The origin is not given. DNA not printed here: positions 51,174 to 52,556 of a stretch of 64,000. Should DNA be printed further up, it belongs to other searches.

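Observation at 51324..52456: Fur-controlled, Trp-rich secreted protein of unknown family, tail-to-tail with hemG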

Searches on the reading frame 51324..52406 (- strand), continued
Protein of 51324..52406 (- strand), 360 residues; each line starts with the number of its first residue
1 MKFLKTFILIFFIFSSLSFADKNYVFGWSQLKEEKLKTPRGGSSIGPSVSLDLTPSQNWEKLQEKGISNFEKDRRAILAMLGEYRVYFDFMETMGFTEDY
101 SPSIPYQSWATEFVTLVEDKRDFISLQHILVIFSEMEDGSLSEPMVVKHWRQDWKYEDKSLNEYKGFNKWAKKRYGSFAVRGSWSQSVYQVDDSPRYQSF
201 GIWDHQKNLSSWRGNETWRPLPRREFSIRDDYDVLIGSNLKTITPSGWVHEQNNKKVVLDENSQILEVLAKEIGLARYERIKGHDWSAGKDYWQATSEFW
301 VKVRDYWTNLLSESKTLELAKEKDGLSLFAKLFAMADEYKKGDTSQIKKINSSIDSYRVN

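Call 33: search_protein_families(library=ncbifam, proteins=[L011:5699-7885:+, L011:2908-3681:-, L011:4711-5631:-, L011:3678-4781:-, L004:6043-7872:+, L004:4189-4608:+, L004:4687-6039:+, L027:6211-7716:+, L013:4393-4698:-, L004:2758-4185:+], max_evalue=0.00001)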
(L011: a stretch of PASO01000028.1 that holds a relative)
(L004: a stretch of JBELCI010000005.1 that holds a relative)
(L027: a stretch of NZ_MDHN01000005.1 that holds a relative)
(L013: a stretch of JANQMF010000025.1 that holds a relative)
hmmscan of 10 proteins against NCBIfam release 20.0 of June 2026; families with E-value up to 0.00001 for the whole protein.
L011:5699-7885:+ (728 aa): 28 families (the best 25 are shown)
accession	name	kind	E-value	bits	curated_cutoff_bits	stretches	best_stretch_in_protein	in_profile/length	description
TIGR01786.1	TonB-hemlactrns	subfamily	8.9e-90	302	323.75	1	30-726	2-717/719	TonB-dependent hemoglobin/transferrin/lactoferrin family receptor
TIGR01785.1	TonB-hemin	subfamily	1.2e-84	285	316.85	1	29-727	2-676/677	TonB-dependent heme/hemoglobin receptor family protein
TIGR01783.1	TonB-siderophor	subfamily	4.7e-41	141.1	223.5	1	46-726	3-647/649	TonB-dependent siderophore receptor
TIGR01779.1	TonB-B12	equivalog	2.1e-37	129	599.7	2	20-173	20-169/614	TonB-dependent vitamin B12 receptor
TIGR01776.1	TonB-tbp-lbp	subfamily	1.6e-33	115.7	468.8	2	24-214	47-249/946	lactoferrin/transferrin family TonB-dependent receptor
NF007926.1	PRK10641.1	equivalog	5.5e-29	101.2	836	2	6-169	4-168/617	TonB-dependent vitamin B12 receptor BtuB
NF010048.1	PRK13524.1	subfamily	4.8e-22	78.2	493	2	26-189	38-212/744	FepA family TonB-dependent siderophore receptor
NF010010.0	PRK13483.1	equivalog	5.6e-21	74.2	927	1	13-204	18-212/660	ligand-gated channel protein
NF007478.2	PRK10064.1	equivalog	9.2e-21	73.7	745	1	15-159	17-162/663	catecholate siderophore receptor CirA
NF010011.0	PRK13484.1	equivalog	2.3e-18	65.8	1197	1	16-159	16-163/682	IreA family TonB-dependent siderophore receptor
NF010051.0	PRK13528.1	subfamily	1.3e-17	63.3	583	1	48-180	52-199/727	FepA family TonB-dependent siderophore receptor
TIGR01778.1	TonB-copper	equivalog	8.8e-16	57.8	472.45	2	406-724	315-633/637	TonB-dependent copper receptor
NF010038.0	PRK13513.1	equivalog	5.7e-14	51.6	942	1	13-158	17-168/659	ligand-gated channel protein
NF049947.1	TonB_dep_PCPU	exception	1e-12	47.1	800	1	24-182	32-190/685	TonB-dependent receptor, PCPU motif-type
NF053590.1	TonB_dep_TOL0244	equivalog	1.1e-12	47.3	645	0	484-702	378-588/604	TOL_0244 family TonB-dependent receptor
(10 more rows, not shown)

L011:2908-3681:- (257 aa): 186 families (the best 25 are shown)
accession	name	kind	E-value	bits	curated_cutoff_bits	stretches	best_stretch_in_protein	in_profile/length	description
NF010068.0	PRK13548.1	equivalog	2.5e-79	266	261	1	2-248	5-247/261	heme ABC transporter ATP-binding protein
NF007082.0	PRK09536.1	equivalog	2.2e-54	185.1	537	1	2-243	3-238/402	corrinoid ABC transporter ATPase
NF010067.0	PRK13547.1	equivalog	6.3e-50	170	374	1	13-246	12-257/272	heme ABC transporter ATP-binding protein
NF002981.0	PRK03695.1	equivalog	5.2e-49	166.9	281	1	17-246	15-239/253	vitamin B12 ABC transporter ATP-binding protein BtuD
TIGR03873.1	F420-0_ABC_ATP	hypoth_equivalog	4.6e-48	163.7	372.4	1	10-244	9-237/256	putative F420-0 ABC transporter ATP-binding protein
NF008409.0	PRK11231.1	equivalog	1e-45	156.1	375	1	1-247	1-241/255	Fe(3+) dicitrate ABC transporter ATP-binding protein FecE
NF052485.1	sider_ATP_EitC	equivalog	7.1e-39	133.7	485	1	1-250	1-241/251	siderophore ABC transporter ATP-binding protein EitC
NF007863.0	PRK10575.1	equivalog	3.3e-36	124.9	433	1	3-247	12-251/265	Fe3+-hydroxamate ABC transporter ATP-binding protein FhuC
NF007606.0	PRK10253.1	equivalog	1.1e-34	120.1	497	1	12-246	17-246/266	iron-enterobactin ABC transporter ATP-binding protein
TIGR04521.1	ECF_ATPase_2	equivalog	2.6e-33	115.3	330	1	16-244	19-247/279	energy-coupling factor transporter ATPase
TIGR01188.1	drrA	subfamily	9.9e-33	113.7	312.45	1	15-229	6-209/302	daunorubicin resistance ABC transporter, ATP-binding protein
TIGR02315.1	ABC_phnC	equivalog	1.1e-32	113.5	266.1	1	13-235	13-237/243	phosphonate ABC transporter ATP-binding protein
NF043075.1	MMSYN1_0197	equivalog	1.1e-32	113.4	550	1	5-232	5-221/341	spermidine/putrescine ABC transporter ATP-binding protein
TIGR04406.1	LPS_export_lptB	equivalog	1.2e-32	113.2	240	1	7-241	6-232/239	LPS export ABC transporter ATP-binding protein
NF040873.1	AztA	equivalog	4.4e-32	111.2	220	1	13-215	3-190/191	zinc ABC transporter ATP-binding protein AztA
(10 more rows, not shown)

L011:4711-5631:- (306 aa): 5 families
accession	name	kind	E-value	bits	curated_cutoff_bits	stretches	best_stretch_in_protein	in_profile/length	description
TIGR04281.1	peripla_PGF_1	equivalog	1.5e-16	60.5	325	1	48-302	23-265/330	PGF-CTERM-anchored ABC transporter substrate-binding protein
TIGR03659.1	IsdE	equivalog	2.8e-13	49.7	298.65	1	41-250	33-236/292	heme ABC transporter substrate-binding protein IsdE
NF002894.0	PRK03379.1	equivalog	3.6e-13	49.3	234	1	42-259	19-228/266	vitamin B12 ABC transporter substrate-binding protein BtuF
TIGR03868.1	F420-O_ABCperi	hypoth_equivalog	1.5e-10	40.8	392.4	1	140-303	129-286/287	putative F420-0 ABC transporter substrate-binding protein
NF052484.1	sider_BP_EitA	equivalog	1.8e-08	33.9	640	1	183-303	197-324/328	siderophore ABC transporter substrate-binding protein EitA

L011:3678-4781:- (367 aa): 16 families
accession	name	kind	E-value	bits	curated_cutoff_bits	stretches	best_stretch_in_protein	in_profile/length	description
NF003001.0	PRK03784.1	equivalog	4.1e-78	262.8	334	1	38-365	13-329/332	vitamin B12 ABC transporter permease BtuC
NF007081.0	PRK09535.1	equivalog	1.1e-69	235.5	461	1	32-362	39-359/366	vitamin B12 ABC transporter permease BtuC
TIGR03869.1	F420-0_ABCperm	hypoth_equivalog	3.9e-63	213.7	437.35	1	78-366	43-323/325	putative F420-0 ABC transporter permease subunit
NF008407.0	PRK11228.1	equivalog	1.5e-58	198.3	396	1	40-363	12-328/330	iron-dicitrate ABC transporter permease FecC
NF007871.0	PRK10577.2-2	equivalog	1.7e-58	198.7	899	1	43-365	360-677/679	Fe(3+)-hydroxamate ABC transporter permease FhuB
NF007867.0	PRK10577.1-3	subfamily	4.4e-57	193.9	849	1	38-366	384-707/710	Fe(3+)-hydroxamate ABC transporter permease FhuB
NF007299.0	PRK09777.1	equivalog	4.1e-56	190.6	406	1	41-365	3-318/318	Fe(3+) dicitrate ABC transporter permease subunit FecD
NF007866.0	PRK10577.1-2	equivalog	1.2e-54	185.8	554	1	40-365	352-664/666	Fe(3+)-hydroxamate ABC transporter permease FhuB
NF007872.0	PRK10577.2-3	equivalog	4.2e-52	177.4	727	1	35-364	356-669/676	Fe(3+)-hydroxamate ABC transporter permease FhuB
NF007873.0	PRK10577.2-4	equivalog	1.1e-44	153.2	1012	1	17-361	296-640/646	Fe(3+)-hydroxamate ABC transporter permease FhuB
NF007759.0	PRK10440.1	equivalog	1.2e-42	146.4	422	1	46-363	18-325/330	iron-enterobactin ABC transporter permease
NF007870.0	PRK10577.2-1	equivalog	1.2e-42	146.4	1355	1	43-361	357-670/678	Fe(3+)-hydroxamate ABC transporter permease FhuB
NF007760.0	PRK10441.1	equivalog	2.2e-41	142.1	428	1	47-363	17-328/335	Fe(3+)-siderophore ABC transporter permease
NF007868.0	PRK10577.1-5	equivalog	4.7e-37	127.8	943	2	151-363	454-663/666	Fe(3+)-hydroxamate ABC transporter permease FhuB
NF007869.0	PRK10577.1-6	equivalog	1.2e-30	106.5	954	1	40-361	377-691/703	Fe(3+)-hydroxamate ABC transporter permease FhuB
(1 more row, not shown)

L004:6043-7872:+ (609 aa): 15 families
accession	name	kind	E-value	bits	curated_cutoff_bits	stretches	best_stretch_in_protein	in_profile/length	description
NF001484.0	PRK00331.1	subfamily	6.9e-252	837.2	381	1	1-609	1-601/601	isomerizing glutamine--fructose-6-phosphate transaminase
TIGR01135.1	glmS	equivalog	4.9e-251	834.5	418.05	1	2-609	1-607/607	glutamine--fructose-6-phosphate transaminase (isomerizing)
NF046059.1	NagB_SO3506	equivalog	3.3e-39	135.1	430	1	252-548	4-283/330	glucosamine-6-phosphate deaminase NagB-II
TIGR01134.1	purF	equivalog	9.9e-30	104.2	350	1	2-213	1-216/432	amidophosphoribosyltransferase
NF041128.1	glucosaP_deam_GlmD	equivalog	1.1e-28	100.4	580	1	328-606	66-321/323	glucosamine-6-phosphate deaminase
TIGR01536.1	asn_synth_AEB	equivalog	9.2e-14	51.3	267.1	1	2-238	1-208/517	asparagine synthase (glutamine-hydrolyzing)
NF006949.0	PRK09431.1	equivalog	8.3e-11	41.1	499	1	81-225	57-194/554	asparagine synthase B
TIGR02815.1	agaS_fam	subfamily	8.4e-11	41.4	529.2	1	252-600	5-355/372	putative sugar isomerase, AgaS family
TIGR03104.1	trio_amidotrans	equivalog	3.8e-10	38.6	570.1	1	62-197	39-166/589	N-acetylglutaminylglutamine amidotransferase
NF008481.0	PRK11382.1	equivalog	1.5e-09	37.5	430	1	288-600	40-332/340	fructoselysine 6-phosphate deglycase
NF008458.0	PRK11337.1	equivalog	4e-07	29.3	378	1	335-421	184-270/293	MurR/RpiR family transcriptional regulator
TIGR02128.1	G6PI_arch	equivalog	6.4e-07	28.6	213.9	1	283-368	12-95/308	bifunctional phosphoglucose/phosphomannose isomerase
NF040776.2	AlsR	equivalog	3.2e-06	26.3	400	1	338-423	175-260/279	transcriptional repressor AlsR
TIGR03108.1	eps_aminotran_1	hypoth_equivalog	5.2e-06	25.4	816.9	1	86-130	62-107/628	XrtA/PEP-CTERM system amidotransferase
NF003915.0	PRK05441.1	subfamily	7.1e-06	25.2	168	0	337-415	129-208/300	N-acetylmuramic acid 6-phosphate etherase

L004:4189-4608:+ (139 aa): 20 families
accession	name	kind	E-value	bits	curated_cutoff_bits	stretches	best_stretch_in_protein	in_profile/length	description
NF001847.0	PRK00571.1-4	equivalog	1e-56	190.5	135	1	3-139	2-137/139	F0F1 ATP synthase subunit epsilon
TIGR01216.1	ATP_synt_epsi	equivalog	1.6e-38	131.6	67.25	1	4-134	1-130/130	ATP synthase F1 subunit epsilon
NF009980.0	PRK13446.1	equivalog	1.9e-30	105.5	129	1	1-136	1-134/136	F0F1 ATP synthase subunit epsilon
NF011322.0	PRK14735.1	equivalog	2.1e-29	102.2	202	1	5-138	3-133/139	F0F1 ATP synthase subunit epsilon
NF001846.0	PRK00571.1-3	equivalog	7.2e-27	94.2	132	1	3-134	2-135/137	F0F1 ATP synthase subunit epsilon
NF009984.0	PRK13450.1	equivalog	7.3e-23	81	164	1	1-133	1-131/133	F0F1 ATP synthase subunit epsilon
NF001851.0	PRK00571.2-4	equivalog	3e-20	72.6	131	1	1-125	1-124/135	F0F1 ATP synthase subunit epsilon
NF009986.0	PRK13452.1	equivalog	1.2e-19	70.8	207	1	4-134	5-134/145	F0F1 ATP synthase subunit epsilon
NF009977.0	PRK13442.1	equivalog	2.8e-16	59.5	80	1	2-98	3-98/102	F0F1 ATP synthase subunit epsilon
NF002403.0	PRK01474.1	equivalog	4.3e-15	56.2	131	1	1-108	1-109/112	F0F1 ATP synthase subunit epsilon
NF009982.0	PRK13448.1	equivalog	6.2e-15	55.5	146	1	4-120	3-118/135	F0F1 ATP synthase subunit epsilon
NF001852.0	PRK00571.2-5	equivalog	8.2e-15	55.1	145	1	4-110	3-109/124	F0F1 ATP synthase subunit epsilon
NF009979.0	PRK13444.1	equivalog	8.5e-15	55.2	163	1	1-105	2-104/127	F0F1 ATP synthase subunit epsilon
NF009983.0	PRK13449.1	equivalog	6.6e-14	52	106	1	5-85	4-84/88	ATP synthase F1 subunit epsilon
NF011323.0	PRK14736.1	subfamily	8.5e-13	48.4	145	1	4-94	3-92/133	F0F1 ATP synthase subunit epsilon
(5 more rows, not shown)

L004:4687-6039:+ (450 aa): 44 families (the best 25 are shown)
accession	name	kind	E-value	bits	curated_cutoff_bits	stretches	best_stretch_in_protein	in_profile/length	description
TIGR01173.1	glmU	equivalog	1.6e-181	604.1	366.85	1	4-449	2-451/452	bifunctional UDP-N-acetylglucosamine diphosphorylase/glucosamine-1-phosphate N-acetyltransferase GlmU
NF006986.0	PRK09451.1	equivalog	1.9e-175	584.1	725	1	2-449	5-454/456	bifunctional UDP-N-acetylglucosamine diphosphorylase/glucosamine-1-phosphate N-acetyltransferase GlmU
NF010933.0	PRK14353.1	equivalog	6.8e-149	496.3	505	2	3-307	6-315/453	bifunctional UDP-N-acetylglucosamine diphosphorylase/glucosamine-1-phosphate N-acetyltransferase GlmU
NF010934.1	PRK14354.1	equivalog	3.3e-148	493.9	450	1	5-445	2-446/447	bifunctional UDP-N-acetylglucosamine diphosphorylase/glucosamine-1-phosphate N-acetyltransferase GlmU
NF010936.0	PRK14356.1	equivalog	5.7e-142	473.8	666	1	5-442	8-451/456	bifunctional UDP-N-acetylglucosamine diphosphorylase/glucosamine-1-phosphate N-acetyltransferase GlmU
NF010935.0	PRK14355.1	equivalog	9.1e-136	453.1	718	1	3-448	4-456/459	bifunctional UDP-N-acetylglucosamine diphosphorylase/glucosamine-1-phosphate N-acetyltransferase GlmU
NF010940.0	PRK14360.1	equivalog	2e-135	451.9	602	1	3-448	2-449/452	bifunctional UDP-N-acetylglucosamine diphosphorylase/glucosamine-1-phosphate N-acetyltransferase GlmU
NF010937.0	PRK14357.1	equivalog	4.8e-134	447.6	658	1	5-449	3-443/448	bifunctional UDP-N-acetylglucosamine diphosphorylase/glucosamine-1-phosphate N-acetyltransferase GlmU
NF010932.0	PRK14352.1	equivalog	6.1e-132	440.7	611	1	3-449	7-461/488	bifunctional UDP-N-acetylglucosamine diphosphorylase/glucosamine-1-phosphate N-acetyltransferase GlmU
NF010939.0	PRK14359.1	equivalog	2.3e-116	388.9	592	1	1-443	1-421/430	bifunctional UDP-N-acetylglucosamine diphosphorylase/glucosamine-1-phosphate N-acetyltransferase GlmU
NF010938.0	PRK14358.1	equivalog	2.3e-114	382.6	500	1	3-446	8-456/481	bifunctional N-acetylglucosamine-1-phosphate uridyltransferase/glucosamine-1-phosphate acetyltransferase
TIGR03992.1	Arch_glmU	subfamily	1.5e-63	215.1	292.1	2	5-310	3-316/393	bifunctional sugar-1-phosphate nucleotidylyltransferase/acetyltransferase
NF041173.1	Sug_nt_acttase_Thmprot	equivalog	1.8e-48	165.5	600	2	4-310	2-316/405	bifunctional sugar-1-phosphate nucleotidylyltransferase/acetyltransferase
NF052502.1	man1P_GTase_Rv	exception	1.6e-18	66.7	440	1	5-168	3-172/352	mannose-1-phosphate guanylyltransferase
TIGR01208.1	rmlA_long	equivalog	1.6e-15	56.8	320.25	1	6-322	3-332/353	glucose-1-phosphate thymidylyltransferase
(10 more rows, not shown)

L027:6211-7716:+ (501 aa): 70 families (the best 25 are shown)
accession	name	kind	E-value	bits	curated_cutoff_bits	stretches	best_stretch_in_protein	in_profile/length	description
NF052282.1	PLP_TF_PdxR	equivalog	1.3e-89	301.3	320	1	32-489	3-447/448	MocR-like pyridoxine biosynthesis transcription factor PdxR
NF052290.2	MocR_like_YczR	exception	4.8e-69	233.2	487.4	1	29-489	18-454/458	MocR-like transcription factor YczR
NF052281.1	rhizopine_MocR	equivalog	1.7e-62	211.6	650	1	25-492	13-478/479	rhizopine catabolism transcriptional regulator MocR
NF052286.1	ecto_TF_EhuR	exception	2e-57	194.8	480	1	28-493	9-449/458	MocR-like ectoine utilization transcription factor EhuR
TIGR04461.1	endura_MppQ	equivalog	5e-51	173.9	540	1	168-475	48-364/392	enduracididine biosynthesis enzyme MppQ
NF052285.1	GABA_TF_GabR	exception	9.5e-49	166.4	600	1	32-452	1-409/456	MocR-like transcriptional regulator GabR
NF041364.1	GntC_guanitoxin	equivalog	5.4e-43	147.3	415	1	144-487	8-351/356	guanitoxin biosynthesis PLP-dependent (S)-gamma-hydroxy-L-arginine cyclodehydratase GntC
NF004770.0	PRK06108.1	subfamily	5.4e-36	124.2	422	1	170-490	69-389/396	pyridoxal phosphate-dependent aminotransferase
NF012025.0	PRK15481.1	equivalog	9.9e-34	116.7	573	2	168-482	112-419/432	MocR-like B6 salvage transcription factor PtsJ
NF005732.0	PRK07550.1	equivalog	3.5e-33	115.2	366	1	139-484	39-379/389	aminotransferase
NF005305.0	PRK06836.1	equivalog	2.9e-30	105.8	376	1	128-479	30-384/396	pyridoxal phosphate-dependent aminotransferase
NF005744.0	PRK07568.1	subfamily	1.3e-27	96.6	389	1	162-476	54-374/398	pyridoxal phosphate-dependent aminotransferase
TIGR01265.1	tyr_nico_aTase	subfamily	4.7e-25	88.4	292.45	1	170-464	69-375/403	tyrosine/nicotianamine family aminotransferase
NF041091.1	asp_aminotase_Arch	equivalog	5.2e-25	88.1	550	1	165-467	55-354/376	aspartate aminotransferase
NF006756.0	PRK09276.1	subfamily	5.8e-23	81.4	507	1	129-465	29-361/387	LL-diaminopimelate aminotransferase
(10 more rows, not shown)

L013:4393-4698:- (101 aa): 4 families
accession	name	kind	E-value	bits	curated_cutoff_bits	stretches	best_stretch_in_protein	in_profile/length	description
NF053649.1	HemeDegHumQ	equivalog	7.8e-45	151.3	130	1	1-99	1-99/102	heme-degrading protein HmuQ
NF009840.0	PRK13315.1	equivalog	3e-11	43.7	119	1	1-82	1-81/107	heme oxygenase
NF009838.2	PRK13313.1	equivalog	4.5e-07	29.9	200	1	1-79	1-78/108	staphylobilin-forming heme oxygenase IsdI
NF009839.0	PRK13314.1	equivalog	5e-07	29.6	115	1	26-81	25-80/107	heme oxygenase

L004:2758-4185:+ (475 aa): 35 families (the best 25 are shown)
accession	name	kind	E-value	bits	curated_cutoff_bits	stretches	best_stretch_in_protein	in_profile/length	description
TIGR01039.1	atpD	equivalog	2e-248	824.7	462.85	1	6-473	2-461/462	F0F1 ATP synthase subunit beta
TIGR03305.1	alt_F1F0_F1_bet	exception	1.5e-173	577.6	752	1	7-467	1-449/449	alternate F1F0 ATPase, F1 subunit beta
NF045858.1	glide_MMOB1670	exception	7e-150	500.9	850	1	45-471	266-690/705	MMOB1670 family gliding motility ATPase complex subunit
NF045934.1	MSC_0618_beta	exception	1.9e-121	406.1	570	1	7-464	1-447/451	MSC_0618 family F1-like ATPase beta subunit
TIGR01026.1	fliI_yscN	subfamily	2.2e-67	227.7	379.5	1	3-421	21-424/440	FliI/YscN family ATPase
TIGR02546.1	III_secr_ATP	equivalog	4e-67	226.8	604.75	1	3-420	3-406/423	type III secretion system ATPase SctN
TIGR03496.1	FliI_clade1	equivalog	5.2e-66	223.2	619.1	1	56-420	43-399/414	flagellar protein export ATPase FliI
TIGR03497.1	FliI_clade2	equivalog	4.4e-62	210.4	629.8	1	7-420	1-397/413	flagellar protein export ATPase FliI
TIGR03498.1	FliI_clade3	equivalog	6.8e-62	209.5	587.45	1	47-418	37-400/418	flagellar protein export ATPase FliI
NF005391.0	PRK06936.1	equivalog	7.2e-56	189.9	657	1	7-425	25-427/439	type III secretion system ATPase SctN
NF006012.0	PRK08149.1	equivalog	1.1e-54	186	594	1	63-422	63-416/431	type III secretion system ATPase SctN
NF005295.0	PRK06820.1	equivalog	1.3e-54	185.9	690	1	63-419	77-422/440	EscN/YscN/HrcN family type III secretion system ATPase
NF006575.0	PRK09099.1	subfamily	9.4e-54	182.8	706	1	60-418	71-423/443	type III secretion system ATPase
NF006290.1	PRK08472.1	equivalog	2.2e-50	171.7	644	1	76-419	83-416/433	flagellar protein export ATPase FliI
NF005535.1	PRK07196.1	equivalog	3.8e-48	164.5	715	1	68-422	75-420/434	flagellar protein export ATPase FliI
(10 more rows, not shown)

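Call 34: predict_structure(alignment_id=A1)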
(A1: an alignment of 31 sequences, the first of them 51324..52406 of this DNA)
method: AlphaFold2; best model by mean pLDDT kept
length: 360 residues; sequences in the alignment: 31
mean_pLDDT: 87.0   pTM: 0.83
mean pLDDT of the five models: 87.0, 84.6, 83.2, 82.9, 80.2
residues with pLDDT >= 90: 226; 70-90: 86; 50-70: 43; < 50: 5
segments of 3 or more residues with pLDDT < 50: none
pLDDT, mean of each block of 10 residues (from residue 1): 78 63 53 63 77 94 96 98 89 68 68 95 96 82 83 97 94 94 96 93 95 95 63 92 96 91 89 89 89 94 95 93 89 95 96 93
secondary structure, 60 per line:
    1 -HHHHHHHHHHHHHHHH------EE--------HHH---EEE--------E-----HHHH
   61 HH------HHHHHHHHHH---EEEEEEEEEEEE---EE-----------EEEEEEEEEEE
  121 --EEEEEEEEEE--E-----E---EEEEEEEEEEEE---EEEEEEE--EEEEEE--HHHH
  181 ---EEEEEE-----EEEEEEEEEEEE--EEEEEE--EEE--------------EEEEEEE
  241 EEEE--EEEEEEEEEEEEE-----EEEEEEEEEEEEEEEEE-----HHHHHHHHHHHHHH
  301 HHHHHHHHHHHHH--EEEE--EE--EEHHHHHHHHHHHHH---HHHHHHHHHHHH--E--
elements in order: H2-17 E40-42 H57-62 H69-78 E82-93 E110-120 E123-132 E145-156 E160-166 E169-174 H177-180 E184-189 E195-206 E209-214 E217-219 E234-244 E247-259 E265-281 H287-313 E316-319 H328-340 H344-355

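Call 36: list_cluster_members(proteins=[P0001, P0011, P0013])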
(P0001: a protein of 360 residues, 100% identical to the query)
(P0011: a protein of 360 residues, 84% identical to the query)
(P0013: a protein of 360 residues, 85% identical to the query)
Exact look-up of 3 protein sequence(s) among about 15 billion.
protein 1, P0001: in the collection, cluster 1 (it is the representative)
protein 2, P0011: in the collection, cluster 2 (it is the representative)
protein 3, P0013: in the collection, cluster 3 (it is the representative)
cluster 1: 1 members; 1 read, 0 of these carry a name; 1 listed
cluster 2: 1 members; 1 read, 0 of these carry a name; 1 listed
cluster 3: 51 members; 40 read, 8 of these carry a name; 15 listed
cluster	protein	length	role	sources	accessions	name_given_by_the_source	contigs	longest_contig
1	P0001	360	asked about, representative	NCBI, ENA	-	-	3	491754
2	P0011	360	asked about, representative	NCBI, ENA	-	-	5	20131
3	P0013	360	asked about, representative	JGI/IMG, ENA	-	-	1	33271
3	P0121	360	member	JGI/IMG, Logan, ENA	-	hypothetical protein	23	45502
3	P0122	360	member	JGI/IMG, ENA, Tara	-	strand:- start:4165 stop:5247 length:1083 start_codon:yes stop_codon:yes ...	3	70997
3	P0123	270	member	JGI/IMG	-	hypothetical protein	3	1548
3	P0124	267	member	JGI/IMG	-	hypothetical protein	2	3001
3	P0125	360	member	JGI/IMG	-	hypothetical protein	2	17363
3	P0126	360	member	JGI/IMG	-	hypothetical protein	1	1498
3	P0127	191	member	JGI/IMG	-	hypothetical protein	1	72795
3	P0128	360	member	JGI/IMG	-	hypothetical protein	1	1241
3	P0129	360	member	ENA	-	-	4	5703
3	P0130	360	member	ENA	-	-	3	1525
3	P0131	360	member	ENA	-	-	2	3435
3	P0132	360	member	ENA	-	-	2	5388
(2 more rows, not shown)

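Call 37: search_protein_representatives(protein=window:51324-52406:-)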
Query: 360 residues. Proteins with E-value up to 0.001 (for the whole library): 968; up to 1e-10: 643; up to 1e-30: 263. The best 150 are listed.
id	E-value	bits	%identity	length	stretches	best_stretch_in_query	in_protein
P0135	4.9e-138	476.6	45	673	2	21-340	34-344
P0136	7.6e-117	406.8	55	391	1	20-359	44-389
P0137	7.2e-106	370.7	52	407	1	22-340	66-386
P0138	1.6e-100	353.1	50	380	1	20-341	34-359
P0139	2.1e-97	342.9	48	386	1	22-343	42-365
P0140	2.7e-95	335.9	49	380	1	24-340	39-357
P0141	1.5e-92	326.9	49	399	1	24-338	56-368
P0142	4.7e-92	325.3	55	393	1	19-291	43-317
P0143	3.9e-91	322.3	44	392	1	22-350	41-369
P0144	2.3e-90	319.7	45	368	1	24-348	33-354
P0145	1.0e-87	311.0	43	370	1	3-355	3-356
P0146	7.0e-87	308.3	47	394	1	26-330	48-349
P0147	6.5e-86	305.1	45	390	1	16-355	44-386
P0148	2.5e-83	296.5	46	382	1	36-345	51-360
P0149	4.7e-83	295.7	49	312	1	68-357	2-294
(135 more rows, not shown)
